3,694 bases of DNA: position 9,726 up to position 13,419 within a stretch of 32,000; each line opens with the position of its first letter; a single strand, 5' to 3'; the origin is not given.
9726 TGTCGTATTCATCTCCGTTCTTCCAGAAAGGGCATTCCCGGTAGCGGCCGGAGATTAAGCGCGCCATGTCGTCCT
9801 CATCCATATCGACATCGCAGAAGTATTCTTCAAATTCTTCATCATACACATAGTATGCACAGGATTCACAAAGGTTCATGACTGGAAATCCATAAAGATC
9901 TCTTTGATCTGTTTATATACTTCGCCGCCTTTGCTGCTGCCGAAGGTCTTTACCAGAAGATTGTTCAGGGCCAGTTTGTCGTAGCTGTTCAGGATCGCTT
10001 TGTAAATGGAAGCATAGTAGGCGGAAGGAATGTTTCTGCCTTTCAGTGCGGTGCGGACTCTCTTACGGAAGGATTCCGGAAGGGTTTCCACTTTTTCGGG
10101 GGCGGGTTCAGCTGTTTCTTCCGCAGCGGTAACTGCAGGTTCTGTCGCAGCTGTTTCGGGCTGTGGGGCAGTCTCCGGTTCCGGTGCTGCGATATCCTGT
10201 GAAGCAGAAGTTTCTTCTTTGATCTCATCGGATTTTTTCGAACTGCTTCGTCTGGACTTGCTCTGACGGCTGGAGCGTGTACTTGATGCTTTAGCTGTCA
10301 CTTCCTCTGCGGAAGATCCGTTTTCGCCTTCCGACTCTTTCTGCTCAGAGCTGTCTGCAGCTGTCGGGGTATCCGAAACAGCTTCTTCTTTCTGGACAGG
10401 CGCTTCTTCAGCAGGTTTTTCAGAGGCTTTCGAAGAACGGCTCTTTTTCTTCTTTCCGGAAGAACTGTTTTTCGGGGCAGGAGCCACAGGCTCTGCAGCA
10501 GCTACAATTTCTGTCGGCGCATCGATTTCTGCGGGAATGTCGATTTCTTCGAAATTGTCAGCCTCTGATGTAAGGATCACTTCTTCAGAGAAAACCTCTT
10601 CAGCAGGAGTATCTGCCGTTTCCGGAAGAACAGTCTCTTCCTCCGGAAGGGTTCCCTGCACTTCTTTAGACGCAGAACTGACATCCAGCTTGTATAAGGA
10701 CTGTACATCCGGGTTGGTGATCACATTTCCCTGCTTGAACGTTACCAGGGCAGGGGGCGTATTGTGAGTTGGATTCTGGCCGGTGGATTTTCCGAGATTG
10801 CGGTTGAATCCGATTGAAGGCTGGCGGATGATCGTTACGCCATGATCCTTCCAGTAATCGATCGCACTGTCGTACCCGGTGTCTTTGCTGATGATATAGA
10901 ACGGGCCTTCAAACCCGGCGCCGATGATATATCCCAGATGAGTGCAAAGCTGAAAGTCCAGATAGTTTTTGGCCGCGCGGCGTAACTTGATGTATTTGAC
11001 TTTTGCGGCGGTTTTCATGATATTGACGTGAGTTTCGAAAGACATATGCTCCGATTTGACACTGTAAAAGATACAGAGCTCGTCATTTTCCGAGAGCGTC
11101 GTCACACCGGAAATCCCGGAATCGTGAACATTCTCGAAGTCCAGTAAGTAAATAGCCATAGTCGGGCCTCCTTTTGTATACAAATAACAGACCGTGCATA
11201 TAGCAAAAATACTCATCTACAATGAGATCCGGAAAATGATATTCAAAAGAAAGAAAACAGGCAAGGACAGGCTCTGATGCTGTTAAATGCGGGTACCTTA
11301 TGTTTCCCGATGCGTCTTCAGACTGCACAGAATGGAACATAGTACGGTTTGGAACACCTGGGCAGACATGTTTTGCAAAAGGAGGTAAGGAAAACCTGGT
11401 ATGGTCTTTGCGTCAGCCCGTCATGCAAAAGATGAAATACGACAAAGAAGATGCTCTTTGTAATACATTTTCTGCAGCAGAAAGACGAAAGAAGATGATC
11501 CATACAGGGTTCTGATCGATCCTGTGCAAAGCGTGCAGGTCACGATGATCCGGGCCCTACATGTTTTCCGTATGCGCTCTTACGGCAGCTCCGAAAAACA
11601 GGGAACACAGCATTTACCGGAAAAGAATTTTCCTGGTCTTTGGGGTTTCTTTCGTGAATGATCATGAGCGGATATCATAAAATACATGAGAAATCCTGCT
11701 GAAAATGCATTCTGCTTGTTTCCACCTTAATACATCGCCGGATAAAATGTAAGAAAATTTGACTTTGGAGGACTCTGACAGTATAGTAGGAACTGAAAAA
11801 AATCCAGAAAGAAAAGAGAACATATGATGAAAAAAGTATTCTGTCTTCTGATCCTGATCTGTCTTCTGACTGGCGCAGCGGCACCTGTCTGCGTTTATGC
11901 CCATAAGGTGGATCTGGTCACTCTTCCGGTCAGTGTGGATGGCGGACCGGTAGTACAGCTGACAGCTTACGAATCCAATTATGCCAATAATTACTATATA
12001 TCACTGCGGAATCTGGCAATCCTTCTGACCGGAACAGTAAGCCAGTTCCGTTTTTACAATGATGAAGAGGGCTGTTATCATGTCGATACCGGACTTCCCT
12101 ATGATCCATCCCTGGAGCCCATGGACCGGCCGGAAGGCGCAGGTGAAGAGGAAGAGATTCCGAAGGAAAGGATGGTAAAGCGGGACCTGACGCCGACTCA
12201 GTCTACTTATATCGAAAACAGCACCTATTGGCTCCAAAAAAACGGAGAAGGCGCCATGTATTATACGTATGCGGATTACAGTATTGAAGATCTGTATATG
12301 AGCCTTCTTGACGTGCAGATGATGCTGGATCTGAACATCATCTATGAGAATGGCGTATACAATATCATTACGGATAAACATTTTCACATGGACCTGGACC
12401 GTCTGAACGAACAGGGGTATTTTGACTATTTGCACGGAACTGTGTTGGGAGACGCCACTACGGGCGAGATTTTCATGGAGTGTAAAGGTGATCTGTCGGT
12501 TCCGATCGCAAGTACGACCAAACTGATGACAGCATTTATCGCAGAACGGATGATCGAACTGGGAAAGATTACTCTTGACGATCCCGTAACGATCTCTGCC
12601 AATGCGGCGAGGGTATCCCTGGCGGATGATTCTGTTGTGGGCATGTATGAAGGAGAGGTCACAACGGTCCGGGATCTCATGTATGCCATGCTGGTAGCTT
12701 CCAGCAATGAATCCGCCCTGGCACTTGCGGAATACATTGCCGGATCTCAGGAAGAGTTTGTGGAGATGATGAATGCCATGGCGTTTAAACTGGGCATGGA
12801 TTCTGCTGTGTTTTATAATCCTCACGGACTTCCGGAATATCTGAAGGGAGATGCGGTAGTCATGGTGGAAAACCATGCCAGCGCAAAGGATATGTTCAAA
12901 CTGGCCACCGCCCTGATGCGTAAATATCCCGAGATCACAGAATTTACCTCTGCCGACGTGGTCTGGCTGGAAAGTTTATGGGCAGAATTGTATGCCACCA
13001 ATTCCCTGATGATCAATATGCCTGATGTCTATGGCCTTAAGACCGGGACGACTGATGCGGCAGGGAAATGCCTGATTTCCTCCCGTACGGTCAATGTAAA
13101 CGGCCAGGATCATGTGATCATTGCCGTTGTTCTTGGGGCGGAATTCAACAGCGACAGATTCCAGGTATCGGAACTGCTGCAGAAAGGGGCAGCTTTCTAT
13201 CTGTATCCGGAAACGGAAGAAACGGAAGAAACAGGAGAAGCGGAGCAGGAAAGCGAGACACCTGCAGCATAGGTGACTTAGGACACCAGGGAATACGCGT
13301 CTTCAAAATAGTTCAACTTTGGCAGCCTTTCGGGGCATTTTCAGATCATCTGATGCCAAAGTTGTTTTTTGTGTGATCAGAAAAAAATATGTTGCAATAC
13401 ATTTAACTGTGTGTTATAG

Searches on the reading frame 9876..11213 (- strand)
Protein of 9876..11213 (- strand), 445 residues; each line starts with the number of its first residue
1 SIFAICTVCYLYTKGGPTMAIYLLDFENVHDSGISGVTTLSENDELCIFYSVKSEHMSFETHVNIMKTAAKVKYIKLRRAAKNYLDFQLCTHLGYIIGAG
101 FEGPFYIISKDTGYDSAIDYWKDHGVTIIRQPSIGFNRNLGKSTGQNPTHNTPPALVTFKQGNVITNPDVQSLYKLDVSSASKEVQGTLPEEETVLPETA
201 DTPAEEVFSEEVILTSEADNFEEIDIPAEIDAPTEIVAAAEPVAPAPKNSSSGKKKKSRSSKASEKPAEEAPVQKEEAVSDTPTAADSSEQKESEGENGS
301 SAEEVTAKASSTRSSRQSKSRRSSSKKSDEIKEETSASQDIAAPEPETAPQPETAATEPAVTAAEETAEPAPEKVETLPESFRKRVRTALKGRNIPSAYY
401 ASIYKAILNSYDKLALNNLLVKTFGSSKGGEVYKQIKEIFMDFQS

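Call 43: search_protein_families(library=pfam, proteins=[window:9876-11213:-], max_evalue=0.00001)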
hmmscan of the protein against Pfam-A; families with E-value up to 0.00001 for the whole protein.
window:9876-11213:- (445 aa): 1 family
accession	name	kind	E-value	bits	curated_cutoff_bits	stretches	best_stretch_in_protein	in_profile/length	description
PF18475.7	PIN7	-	4.2e-28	98.5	34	1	23-125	1-103/103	PIN domain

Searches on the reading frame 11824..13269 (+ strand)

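Call 43: search_protein_families(library=pfam, proteins=[window:11824-13269:+], max_evalue=0.00001)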
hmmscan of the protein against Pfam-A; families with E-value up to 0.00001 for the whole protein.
window:11824-13269:+ (482 aa): 3 families
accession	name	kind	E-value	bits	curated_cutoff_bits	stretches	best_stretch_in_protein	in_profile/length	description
PF00768.25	Peptidase_S11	-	9.5e-53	179.5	27.6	1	207-440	16-238/239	D-alanyl-D-alanine carboxypeptidase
PF13354.11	Beta-lactamase2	-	6.7e-13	48.9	22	1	209-367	5-149/214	Beta-lactamase enzyme family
PF00144.29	Beta-lactamase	-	7.9e-06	25.7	27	0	219-286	43-100/329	Beta-lactamase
